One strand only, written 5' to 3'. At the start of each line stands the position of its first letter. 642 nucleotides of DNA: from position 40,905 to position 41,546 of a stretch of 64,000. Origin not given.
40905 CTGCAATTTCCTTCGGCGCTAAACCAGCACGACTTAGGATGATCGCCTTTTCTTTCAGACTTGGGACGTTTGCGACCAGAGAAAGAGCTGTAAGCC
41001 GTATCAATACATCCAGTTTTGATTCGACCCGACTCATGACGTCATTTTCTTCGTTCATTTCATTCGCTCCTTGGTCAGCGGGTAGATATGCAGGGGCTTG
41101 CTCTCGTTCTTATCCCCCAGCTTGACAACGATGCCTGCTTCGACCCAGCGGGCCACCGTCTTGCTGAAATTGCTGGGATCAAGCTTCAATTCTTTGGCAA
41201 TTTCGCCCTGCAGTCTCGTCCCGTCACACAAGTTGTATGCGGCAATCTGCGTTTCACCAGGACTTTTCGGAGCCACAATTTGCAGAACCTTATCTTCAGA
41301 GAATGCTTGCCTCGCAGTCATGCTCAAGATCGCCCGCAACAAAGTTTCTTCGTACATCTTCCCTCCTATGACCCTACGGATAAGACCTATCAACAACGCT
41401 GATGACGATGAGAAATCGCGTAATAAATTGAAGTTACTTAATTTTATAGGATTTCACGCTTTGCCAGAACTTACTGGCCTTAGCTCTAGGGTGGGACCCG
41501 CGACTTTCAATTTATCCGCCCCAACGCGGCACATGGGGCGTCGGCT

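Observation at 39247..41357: Six-gene operon: five small HTH proteins plus a wHTH-CHAT protease (candidate undescribed defence or signalling system)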

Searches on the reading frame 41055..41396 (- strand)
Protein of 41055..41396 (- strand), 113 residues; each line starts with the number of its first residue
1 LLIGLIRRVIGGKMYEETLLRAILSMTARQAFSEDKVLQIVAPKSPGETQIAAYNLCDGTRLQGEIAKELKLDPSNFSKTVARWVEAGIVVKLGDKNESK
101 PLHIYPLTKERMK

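Call 3: search_protein_families(library=pfam, proteins=[window:41055-41396:-], max_evalue=0.1)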
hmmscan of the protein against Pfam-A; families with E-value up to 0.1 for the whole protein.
window:41055-41396:- (113 aa): 3 families
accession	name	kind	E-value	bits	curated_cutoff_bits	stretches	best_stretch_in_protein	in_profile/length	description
PF12802.13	MarR_2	-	4.1e-05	24.1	27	1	61-92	21-52/61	MarR family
PF01047.28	MarR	-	0.059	13.7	24.6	1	63-95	20-52/59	MarR family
PF22194.2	F-93_WHD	-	0.071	13.6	28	1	54-104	9-58/62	F-93, winged-helix domain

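Call 4: search_protein_families(library=padloc, proteins=[window:41055-41396:-], max_evalue=0.1)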
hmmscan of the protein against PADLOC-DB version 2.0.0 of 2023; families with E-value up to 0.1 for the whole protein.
window:41055-41396:- (113 aa): 4 families
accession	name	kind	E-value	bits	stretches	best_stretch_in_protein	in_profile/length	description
PDLC01879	CARF3--CARF_TM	-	0.005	14.5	1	37-108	161-210/222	-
PDLC01438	Csa3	-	0.0064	14.6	1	45-112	147-206/305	"CAS-I,CAS-II,CAS-III,CAS-IV,CAS-V,CAS-VI; associated_signaling"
PDLC01044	Csa3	-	0.011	13.6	0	64-94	153-183/194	Type I-A associated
PDLC04369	PDC-M05A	-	0.015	12.9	1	64-96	33-65/201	-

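Call 35: find_homologous_proteins(query=window:41058-41357:-, max_evalue=0.001)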
Query window:41058-41357:- (100 aa): 89 proteins with E <= 0.001 among 89 candidates.
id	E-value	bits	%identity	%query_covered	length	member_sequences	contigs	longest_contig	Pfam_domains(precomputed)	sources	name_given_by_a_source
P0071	7.3e-53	194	92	100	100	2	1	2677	PF12802.14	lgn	-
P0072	8.5e-45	168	80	100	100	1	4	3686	-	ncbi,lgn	-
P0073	9.5e-44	165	81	100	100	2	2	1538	-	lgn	-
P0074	3.2e-43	163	76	100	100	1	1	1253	-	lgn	-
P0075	5.3e-36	140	69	100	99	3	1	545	-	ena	-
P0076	8.9e-34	133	69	95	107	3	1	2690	-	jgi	jgi:hypothetical protein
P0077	4.1e-33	131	65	95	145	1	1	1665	PF12802.14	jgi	jgi:hypothetical protein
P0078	5.9e-33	131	61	98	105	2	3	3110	PF12802.14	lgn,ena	-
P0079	7.0e-33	130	63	97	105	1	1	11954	PF12802.14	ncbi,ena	-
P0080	1.0e-32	130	64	97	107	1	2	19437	-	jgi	jgi:DNA-binding MarR family transcriptional regulator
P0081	1.6e-32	129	62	97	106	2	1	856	PF12802.14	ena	-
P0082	2.7e-32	128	65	99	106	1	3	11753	-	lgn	-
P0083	1.6e-31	126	61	99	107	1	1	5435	PF12802.14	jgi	jgi:hypothetical protein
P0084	2.1e-31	126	58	99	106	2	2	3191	PF12802.14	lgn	-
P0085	2.9e-31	125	61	100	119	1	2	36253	-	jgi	jgi:DNA-binding MarR family transcriptional regulator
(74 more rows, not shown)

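Call 37: find_related_loci(query=A2, collection=metagenome_contigs, flank=6000)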
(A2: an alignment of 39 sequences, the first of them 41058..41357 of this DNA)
Query A2 (100 aa) in metagenome_contigs; peptide patterns used: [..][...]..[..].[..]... (x = any residue, [..] = any of these).
204 stretches matched a pattern; 197 encode a relative of the query (tblastn E <= 1e-3); the best 80 are kept; 80 distinct loci.
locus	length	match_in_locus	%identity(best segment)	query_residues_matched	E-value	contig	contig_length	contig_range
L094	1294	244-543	80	1-100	4e-55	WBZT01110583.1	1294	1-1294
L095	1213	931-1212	80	1-94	4e-52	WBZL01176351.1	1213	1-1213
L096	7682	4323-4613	57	1-100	8e-38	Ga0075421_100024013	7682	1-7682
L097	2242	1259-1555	59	2-100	7e-36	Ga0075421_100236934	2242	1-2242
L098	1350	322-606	61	5-99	2e-36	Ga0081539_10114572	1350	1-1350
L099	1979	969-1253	58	4-100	8e-35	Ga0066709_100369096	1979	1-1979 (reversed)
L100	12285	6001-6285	59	3-97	1e-34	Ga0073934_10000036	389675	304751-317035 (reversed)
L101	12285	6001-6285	59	3-97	1e-34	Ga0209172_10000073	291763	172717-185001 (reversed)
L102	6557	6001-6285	57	4-100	2e-34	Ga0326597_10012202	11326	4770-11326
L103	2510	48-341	52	3-100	6e-34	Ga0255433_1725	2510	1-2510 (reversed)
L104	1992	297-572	60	6-97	2e-33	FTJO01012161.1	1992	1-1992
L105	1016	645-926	60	6-100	4e-34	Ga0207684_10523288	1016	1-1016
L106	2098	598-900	56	3-98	3e-33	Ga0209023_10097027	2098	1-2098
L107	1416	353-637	57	4-100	1e-33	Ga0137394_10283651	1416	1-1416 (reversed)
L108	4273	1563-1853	51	3-100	5e-33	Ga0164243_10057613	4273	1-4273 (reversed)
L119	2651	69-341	56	4-94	2e-32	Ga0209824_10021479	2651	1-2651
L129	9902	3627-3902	53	4-95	2e-31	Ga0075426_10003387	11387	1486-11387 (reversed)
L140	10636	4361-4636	52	3-94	2e-30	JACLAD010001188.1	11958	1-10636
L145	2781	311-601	47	3-99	9e-30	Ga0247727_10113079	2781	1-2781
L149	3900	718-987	52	5-94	4e-29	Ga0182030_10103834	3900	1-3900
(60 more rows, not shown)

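Call 38: find_related_loci(query=A2, collection=viral_contigs, flank=10000)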
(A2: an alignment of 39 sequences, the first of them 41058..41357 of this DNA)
Query A2 (100 aa) in viral_contigs; peptide patterns used: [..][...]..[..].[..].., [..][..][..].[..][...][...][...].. (x = any residue, [..] = any of these).
39 stretches matched a pattern, but none encodes a relative of the query by tblastn (E <= 1e-3).

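Call 45: search_protein_families(library=pfam, proteins=[L129:4402-5301:+, L140:5482-6300:+, L100:6972-7892:+, L119:830-1741:+, L145:622-1512:+], max_evalue=0.1)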
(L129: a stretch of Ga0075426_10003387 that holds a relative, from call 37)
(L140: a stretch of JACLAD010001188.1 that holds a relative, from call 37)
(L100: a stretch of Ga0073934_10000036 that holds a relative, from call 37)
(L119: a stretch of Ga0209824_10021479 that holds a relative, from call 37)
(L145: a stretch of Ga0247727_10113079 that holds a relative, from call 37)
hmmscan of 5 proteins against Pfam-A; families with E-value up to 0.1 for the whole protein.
L129:4402-5301:+ (300 aa): 0 families

L140:5482-6300:+ (273 aa): 3 families
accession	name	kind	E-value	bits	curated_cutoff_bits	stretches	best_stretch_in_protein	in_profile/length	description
PF13676.11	TIR_2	-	2e-20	73.9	28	1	143-235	1-92/122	TIR domain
PF01582.25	TIR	-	1.5e-12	48.2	21.3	1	141-237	2-99/179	TIR domain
PF12802.13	MarR_2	-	0.013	16.1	27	1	29-73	6-49/61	MarR family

L100:6972-7892:+ (307 aa): 0 families

L119:830-1741:+ (304 aa): 0 families

L145:622-1512:+ (297 aa): 0 families

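Call 46: search_protein_families(library=padloc, proteins=[L129:4402-5301:+, L140:5482-6300:+, L100:6972-7892:+, L119:830-1741:+, L145:622-1512:+], max_evalue=0.1)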
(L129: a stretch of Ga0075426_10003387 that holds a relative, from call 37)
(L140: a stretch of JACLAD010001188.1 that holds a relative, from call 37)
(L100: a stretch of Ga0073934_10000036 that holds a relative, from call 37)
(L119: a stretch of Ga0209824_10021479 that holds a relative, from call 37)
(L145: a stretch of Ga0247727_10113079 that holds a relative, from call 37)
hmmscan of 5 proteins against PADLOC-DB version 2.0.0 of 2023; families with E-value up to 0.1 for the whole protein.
L129:4402-5301:+ (300 aa): 1 family
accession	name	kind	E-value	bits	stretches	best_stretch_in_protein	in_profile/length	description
PDLC01438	Csa3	-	0.0057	14.7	1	13-99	133-210/305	"CAS-I,CAS-II,CAS-III,CAS-IV,CAS-V,CAS-VI; associated_signaling"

L140:5482-6300:+ (273 aa): 21 families
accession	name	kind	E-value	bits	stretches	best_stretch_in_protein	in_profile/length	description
PDLC05062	PDC-S66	-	1e-62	210.2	1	102-270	112-279/282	-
PDLC00417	ThsB1|ThsB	-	6.8e-30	102.6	1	137-265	163-293/303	TIR-like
PDLC02961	RT-TIR_XII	-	6.3e-15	53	1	118-272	326-473/475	single gene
PDLC00424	ThsB1|ThsB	-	7e-14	50.2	1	121-265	83-225/234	TIR-like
PDLC02962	RT-TIR_XII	-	3.1e-13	47.4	1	108-238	314-443/478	single gene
PDLC02012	SAVED5--SAVED_TIR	-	1.6e-10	38.7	1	141-232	14-104/404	-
PDLC02421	Aga_TIR-PNTD1-PNTD2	-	2.3e-09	34.9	1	143-215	6-79/430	Class I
PDLC02403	Aga_TIR-PNTD1-PNTD2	-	2.1e-08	31.7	1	143-209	5-72/443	Class I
PDLC03957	bSEFIR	-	2.6e-08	32.1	1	136-208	37-108/412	-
PDLC03015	TIR-NLR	-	5.9e-07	26.6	1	143-233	4-93/824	-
PDLC00422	ThsB1|ThsB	-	1.8e-06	25.6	1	105-173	7-72/194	TIR-like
PDLC00727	Effector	-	2.6e-05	20.9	1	140-209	173-242/590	TIR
PDLC02013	SAVED5--SAVED_TIR_JAB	-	0.00024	17.8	1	97-209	135-241/584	-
PDLC00728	Effector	-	0.0003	17.9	1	142-192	11-64/432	TIR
PDLC00436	ThsB1|ThsB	-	0.00033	18.2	1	109-175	8-69/183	TIR-like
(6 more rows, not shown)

L100:6972-7892:+ (307 aa): 0 families

L119:830-1741:+ (304 aa): 0 families

L145:622-1512:+ (297 aa): 1 family
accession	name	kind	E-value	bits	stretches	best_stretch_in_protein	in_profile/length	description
PDLC01775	Cas4c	-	0.018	13.3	0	10-65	26-81/131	-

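Call 48: search_solved_structures(query=A3, max_evalue=10, show_alignments=2)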
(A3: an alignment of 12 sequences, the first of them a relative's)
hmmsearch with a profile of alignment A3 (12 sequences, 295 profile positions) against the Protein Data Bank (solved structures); distinct sequences matched with E-value up to 10: 10.
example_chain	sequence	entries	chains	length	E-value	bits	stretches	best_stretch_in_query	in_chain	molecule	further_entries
4rs8_A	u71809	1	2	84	0.024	17.2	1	46-94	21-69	AspA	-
5k1y_C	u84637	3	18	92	0.038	16.5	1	46-93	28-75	AspA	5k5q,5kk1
5k5o_A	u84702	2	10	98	0.044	16.3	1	46-93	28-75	AspA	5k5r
6cda_A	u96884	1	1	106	0.082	15.4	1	8-106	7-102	ArsR family transcriptional regulator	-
1ku9_A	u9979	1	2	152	0.11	15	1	17-96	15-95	hypothetical protein MJ223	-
4ggg_A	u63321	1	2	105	0.3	13.6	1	11-106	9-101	Repressor protein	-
2kjb_A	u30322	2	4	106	0.4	13.2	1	8-106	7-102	CzrA protein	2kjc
1r1u_A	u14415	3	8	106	0.47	12.9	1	10-106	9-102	repressor protein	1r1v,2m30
6cdb_A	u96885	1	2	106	0.54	12.7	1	10-106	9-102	ArsR family transcriptional regulator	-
4y66_A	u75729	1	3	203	0.62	12.5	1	44-117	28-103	Mnd1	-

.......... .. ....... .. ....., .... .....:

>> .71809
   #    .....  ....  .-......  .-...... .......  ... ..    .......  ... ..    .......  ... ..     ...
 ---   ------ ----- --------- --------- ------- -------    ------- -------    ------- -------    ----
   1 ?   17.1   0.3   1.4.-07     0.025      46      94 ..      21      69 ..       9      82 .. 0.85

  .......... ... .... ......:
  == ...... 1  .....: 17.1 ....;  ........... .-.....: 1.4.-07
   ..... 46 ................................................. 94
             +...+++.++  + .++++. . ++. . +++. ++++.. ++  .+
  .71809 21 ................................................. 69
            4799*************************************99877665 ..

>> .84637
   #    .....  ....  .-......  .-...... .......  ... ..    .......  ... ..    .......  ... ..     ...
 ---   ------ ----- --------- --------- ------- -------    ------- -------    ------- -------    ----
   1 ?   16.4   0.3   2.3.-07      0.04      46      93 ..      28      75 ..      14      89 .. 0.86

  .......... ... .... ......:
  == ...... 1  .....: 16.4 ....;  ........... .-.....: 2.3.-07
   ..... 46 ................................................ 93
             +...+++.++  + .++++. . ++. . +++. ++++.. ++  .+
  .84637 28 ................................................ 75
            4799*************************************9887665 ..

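Call 49: find_homologous_proteins(query=L129:4402-5301:+, max_evalue=0.001)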
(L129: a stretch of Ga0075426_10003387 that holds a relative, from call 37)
Query L129:4402-5301:+ (300 aa): 648 proteins with E <= 0.001 among 2293 candidates; the best 120 are listed.
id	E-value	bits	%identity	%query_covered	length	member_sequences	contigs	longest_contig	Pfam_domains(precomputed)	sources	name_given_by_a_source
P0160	1.8e-171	587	90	100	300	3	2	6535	-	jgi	jgi:hypothetical protein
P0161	1.6e-169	580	90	99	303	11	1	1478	-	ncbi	-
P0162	1.3e-167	574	89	99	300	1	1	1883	-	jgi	-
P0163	4.4e-152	523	92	90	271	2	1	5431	-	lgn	-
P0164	1.3e-144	499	77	97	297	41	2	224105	-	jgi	jgi:hypothetical protein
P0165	7.2e-143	493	76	98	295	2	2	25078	-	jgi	jgi:hypothetical protein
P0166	2.6e-142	491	76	97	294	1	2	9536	-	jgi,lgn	jgi:hypothetical protein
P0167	3.0e-142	491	76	98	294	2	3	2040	-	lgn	-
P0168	5.6e-140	483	75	98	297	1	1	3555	-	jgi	jgi:hypothetical protein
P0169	4.4e-139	480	74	96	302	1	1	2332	-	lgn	-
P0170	8.9e-139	479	75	97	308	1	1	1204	-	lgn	-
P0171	5.5e-138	477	75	97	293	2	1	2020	-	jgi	jgi:hypothetical protein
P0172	3.1e-137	474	72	97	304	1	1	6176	-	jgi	jgi:hypothetical protein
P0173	1.8e-136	472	72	97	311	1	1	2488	-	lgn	-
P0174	2.8e-135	468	72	100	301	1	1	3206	-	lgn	-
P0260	1.0e-99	351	58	96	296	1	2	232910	-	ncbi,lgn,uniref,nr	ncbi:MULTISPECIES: hypothetical protein [Rhodomicrobium]|uniref:hypothetical protein n=1 Tax=Rhodomi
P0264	1.0e-97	345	57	95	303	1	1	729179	-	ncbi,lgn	-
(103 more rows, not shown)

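Call 60: search_protein_families(library=padloc, alignment_id=A6, max_evalue=0.00001)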
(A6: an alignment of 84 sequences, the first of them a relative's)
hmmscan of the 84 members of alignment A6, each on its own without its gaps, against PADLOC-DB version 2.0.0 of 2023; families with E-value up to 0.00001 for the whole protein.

A. member 1, L121:342-1109:+ (256 aa): 1 family
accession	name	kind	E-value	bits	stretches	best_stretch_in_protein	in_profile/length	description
PDLC04134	mad2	-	3.7e-18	63.6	1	27-184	261-427/492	mads_2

B. families by the number of members that match (of 84 scanned): 100 families (the first 25 are shown)
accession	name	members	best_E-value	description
PDLC02265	AbiEi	2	9.7e-73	AbiEi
PDLC02283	AbiEi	2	1.7e-68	AbiEi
PDLC02227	AbiEi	2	5e-68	AbiEi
PDLC02225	AbiEi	2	2.4e-59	AbiEi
PDLC02291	AbiEii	2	3e-44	AbiEii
PDLC00035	DruE3|DruE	2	6.7e-31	SNF2 family N-terminal domain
PDLC02503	BrxHI|BrxHII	2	7.5e-31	BrxHI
PDLC04134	mad2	2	2.8e-20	mads_2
PDLC02304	AbiEii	2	3e-10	AbiEii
PDLC00051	DruE4|DruE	1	2.2e-212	SNF2 family N-terminal domain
PDLC00015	DruE2|DruE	1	1.9e-191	SNF2 family N-terminal domain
PDLC00014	DruE2|DruE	1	5.8e-182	SNF2 family N-terminal domain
PDLC02290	AbiEii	1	4.3e-115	AbiEii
PDLC02312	AbiEii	1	7.3e-105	AbiEii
PDLC02288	AbiEii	1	2.7e-92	AbiEii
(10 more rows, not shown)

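Call 61: search_protein_families(library=pfam, alignment_id=A6, max_evalue=0.00001)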
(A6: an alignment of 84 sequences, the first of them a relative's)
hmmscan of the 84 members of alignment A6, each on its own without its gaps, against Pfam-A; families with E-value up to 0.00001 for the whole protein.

A. member 1, L121:342-1109:+ (256 aa): 6 families
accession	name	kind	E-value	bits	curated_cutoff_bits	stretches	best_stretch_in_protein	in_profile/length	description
PF08241.18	Methyltransf_11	-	3.1e-18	66.6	21.2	1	62-154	1-94/95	Methyltransferase domain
PF13649.12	Methyltransf_25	-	7.3e-18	65.5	27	1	61-151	1-97/97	Methyltransferase domain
PF08242.18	Methyltransf_12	-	1.5e-12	48.5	30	1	62-152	1-97/98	Methyltransferase domain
PF13489.12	Methyltransf_23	-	6.4e-10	39.4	27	1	44-173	7-138/164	Methyltransferase domain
PF13847.12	Methyltransf_31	-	1.4e-09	38.2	27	1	60-173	6-129/145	Methyltransferase domain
PF01209.24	Ubie_methyltran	-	2e-06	27.8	20.1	1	21-152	6-148/233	ubiE/COQ5 methyltransferase family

B. families by the number of members that match (of 84 scanned): 72 families (the first 25 are shown)
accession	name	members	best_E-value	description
PF00239.26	Resolvase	2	2.9e-47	Resolvase, N terminal domain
PF08843.17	AbiEii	2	7.4e-47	Nucleotidyl transferase AbiEii toxin, Type IV TA system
PF00271.37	Helicase_C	2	1.9e-31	Helicase conserved C-terminal domain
PF13338.12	AbiEi_4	2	1.1e-10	Transcriptional regulator, AbiEi antitoxin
PF13847.12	Methyltransf_31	2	1.4e-09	Methyltransferase domain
PF01209.24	Ubie_methyltran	2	1.9e-06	ubiE/COQ5 methyltransferase family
PF00478.31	IMPDH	1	1.9e-160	IMP dehydrogenase / GMP reductase domain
PF04293.20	SpoVR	1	3.5e-127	SpoVR like protein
PF00563.25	EAL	1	2.3e-70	EAL domain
PF00593.30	TonB_dep_Rec_b-barrel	1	7.1e-63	TonB dependent receptor-like, beta-barrel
PF03401.19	TctC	1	8.1e-60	Tripartite tricarboxylate transporter family receptor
PF03929.21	PepSY_TM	1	1.5e-57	PepSY-associated TM region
PF00009.33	GTP_EFTU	1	2e-54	Elongation factor Tu GTP binding domain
PF00709.27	Adenylsucc_synt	1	2.1e-53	Adenylosuccinate synthetase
PF01266.30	DAO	1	1e-49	FAD dependent oxidoreductase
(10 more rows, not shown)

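Call 63: predict_structure(alignment_id=A4)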
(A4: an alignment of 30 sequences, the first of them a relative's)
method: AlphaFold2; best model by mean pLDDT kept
length: 296 residues; sequences in the alignment: 30
mean_pLDDT: 85.1   pTM: 0.55
mean pLDDT of the five models: 85.1, 83.0, 83.0, 81.8, 81.0
residues with pLDDT >= 90: 173; 70-90: 79; 50-70: 27; < 50: 17
segments of 3 or more residues with pLDDT < 50: 1-5, 115-122
pLDDT, mean of each block of 10 residues (from residue 1): 48 88 92 91 95 95 93 93 93 93 85 52 53 90 93 88 89 76 67 91 89 79 84 93 91 93 92 95 94 72
secondary structure, 60 per line:
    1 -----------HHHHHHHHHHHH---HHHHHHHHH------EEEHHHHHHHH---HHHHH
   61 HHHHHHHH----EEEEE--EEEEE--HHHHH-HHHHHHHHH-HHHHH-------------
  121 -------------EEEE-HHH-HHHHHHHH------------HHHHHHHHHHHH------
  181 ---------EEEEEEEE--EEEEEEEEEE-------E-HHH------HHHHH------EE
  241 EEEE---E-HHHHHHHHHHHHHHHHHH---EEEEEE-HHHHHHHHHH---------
elements in order: H12-23 H27-35 E42-44 H45-52 H56-68 E73-77 E80-84 H87-91 H93-101 H103-107 E134-137 H143-150 H163-174 E190-197 E200-209 H228-232 E239-244 H250-267 E271-276 H278-287

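Call 65: search_protein_representatives(alignment_id=A2)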
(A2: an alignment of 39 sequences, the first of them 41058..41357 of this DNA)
Query: 39 sequences, 105 profile positions. Proteins with E-value up to 0.001 (for the whole library): 284; up to 1e-10: 172; up to 1e-30: 15. The best 150 are listed.
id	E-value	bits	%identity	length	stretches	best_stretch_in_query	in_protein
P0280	1.1e-40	154.0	-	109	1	2-100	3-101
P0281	3.7e-40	152.3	-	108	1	1-104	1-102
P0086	7.5e-40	151.4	-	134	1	3-103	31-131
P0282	1.2e-38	147.4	-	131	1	3-102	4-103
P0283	3.5e-37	142.8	-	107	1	4-103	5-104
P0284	3.8e-35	136.2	-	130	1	3-101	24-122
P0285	5.0e-35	135.9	-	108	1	4-103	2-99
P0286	6.4e-35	135.5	-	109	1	2-100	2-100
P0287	1.2e-34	134.6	-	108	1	1-104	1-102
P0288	1.5e-34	134.3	-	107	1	2-104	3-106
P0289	4.2e-33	129.7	-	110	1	2-103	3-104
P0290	8.5e-33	128.7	-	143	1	3-104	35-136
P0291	1.4e-32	128.0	-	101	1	2-100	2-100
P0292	2.5e-32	127.2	-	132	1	2-98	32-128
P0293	1.1e-31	125.1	-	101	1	2-99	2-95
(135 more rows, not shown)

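Call 66: fold_search(model_id=the predicted structure, library=pdb)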
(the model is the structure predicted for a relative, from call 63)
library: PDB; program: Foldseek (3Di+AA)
matches with E <= 10: 1483; with E <= 0.001: 0
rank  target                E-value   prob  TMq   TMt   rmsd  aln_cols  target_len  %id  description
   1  4hw0_B                1.0e-03  1.00  0.23  0.63   4.2        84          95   13  Crystal structure of Sso10a-2, a DNA-binding protein from Sulfolobus solfataricus (released 2013-10-30)
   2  4hw0_C                1.3e-03  1.00  0.23  0.64   4.1        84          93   13  Crystal structure of Sso10a-2, a DNA-binding protein from Sulfolobus solfataricus (released 2013-10-30)
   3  6pcp_B                1.7e-03  1.00  0.23  0.46   7.9       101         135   11  Mechanism for regulation of DNA binding of Bordetella bronchiseptica BpsR by 6-hydroxynicotinic acid (released 2019-11-06)
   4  5w7p                  2.2e-03  0.77  0.21  0.16  20.7       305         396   13  Crystal structure of OxaC (released 2018-06-27)
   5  4hw0_A                2.9e-03  1.00  0.23  0.61   4.3        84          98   12  Crystal structure of Sso10a-2, a DNA-binding protein from Sulfolobus solfataricus (released 2013-10-30)
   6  7l1i                  3.5e-03  1.00  0.22  0.37   8.1       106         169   14  Crystal structure of the MarR family transcriptional regulator from Acineotobacter baumannii bound to Indole 3 acetic ac (released 2022-02-09)
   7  5bpd_B                4.9e-03  0.82  0.20  0.22  20.1       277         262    8  Structure of TrmBL2, an archaeal chromatin protein, shows a novel mode of DNA binding. (released 2015-09-02)
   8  6uvu_A                5.5e-03  1.00  0.25  0.60   7.5       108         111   17  Crystal structure of the AntR antimony-specific transcriptional repressor (released 2020-11-04)
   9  1s3j_B                5.5e-03  1.00  0.24  0.47   9.2       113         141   16  X-ray crystal structure of YusO protein from Bacillus subtilis (released 2004-04-13)
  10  3m8e_A                6.2e-03  1.00  0.23  0.58   3.3        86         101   15  Protein structure of Type III plasmid segregation TubR (released 2010-07-07)
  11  6pco_C                6.5e-03  1.00  0.22  0.44  11.5       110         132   11  Mechanism for regulation of DNA binding of Bordetella bronchiseptica BpsR by 6-hydroxynicotinic acid (released 2019-11-06)
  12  7wup_B                6.5e-03  0.63  0.20  0.16  19.5       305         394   12  The crystal structure of ApiI (released 2023-02-15)
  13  7y3h                  6.9e-03  0.57  0.20  0.16  19.7       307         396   12  Crystal Structure of Diels-Alderase ApiI in complex with SAM and product (released 2023-06-14)
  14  3m8e_B                7.3e-03  1.00  0.22  0.58   3.6        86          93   15  Protein structure of Type III plasmid segregation TubR (released 2010-07-07)
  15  6pcp_A                7.3e-03  1.00  0.22  0.42   8.2       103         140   11  Mechanism for regulation of DNA binding of Bordetella bronchiseptica BpsR by 6-hydroxynicotinic acid (released 2019-11-06)
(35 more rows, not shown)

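Call 67: search_protein_families(library=ncbifam, proteins=[window:41055-41357:-, L129:4402-5301:+], max_evalue=0.01)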
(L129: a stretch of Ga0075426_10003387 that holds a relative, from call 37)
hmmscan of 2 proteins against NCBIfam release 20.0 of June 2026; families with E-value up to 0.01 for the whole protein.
window:41055-41357:- (100 aa): 1 family
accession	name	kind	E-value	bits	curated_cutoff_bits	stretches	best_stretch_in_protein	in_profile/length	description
NF053606.1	Sta1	subfamily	0.0029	17.7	80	1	45-95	32-85/100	Sta1 family transcriptional regulator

L129:4402-5301:+ (300 aa): 0 families

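Call 68: search_protein_families(library=phrogs, proteins=[window:41055-41357:-, L129:4402-5301:+], max_evalue=0.01)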
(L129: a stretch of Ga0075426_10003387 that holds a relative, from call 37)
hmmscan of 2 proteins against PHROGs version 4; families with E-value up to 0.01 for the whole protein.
window:41055-41357:- (100 aa): 0 families

L129:4402-5301:+ (300 aa): 0 families
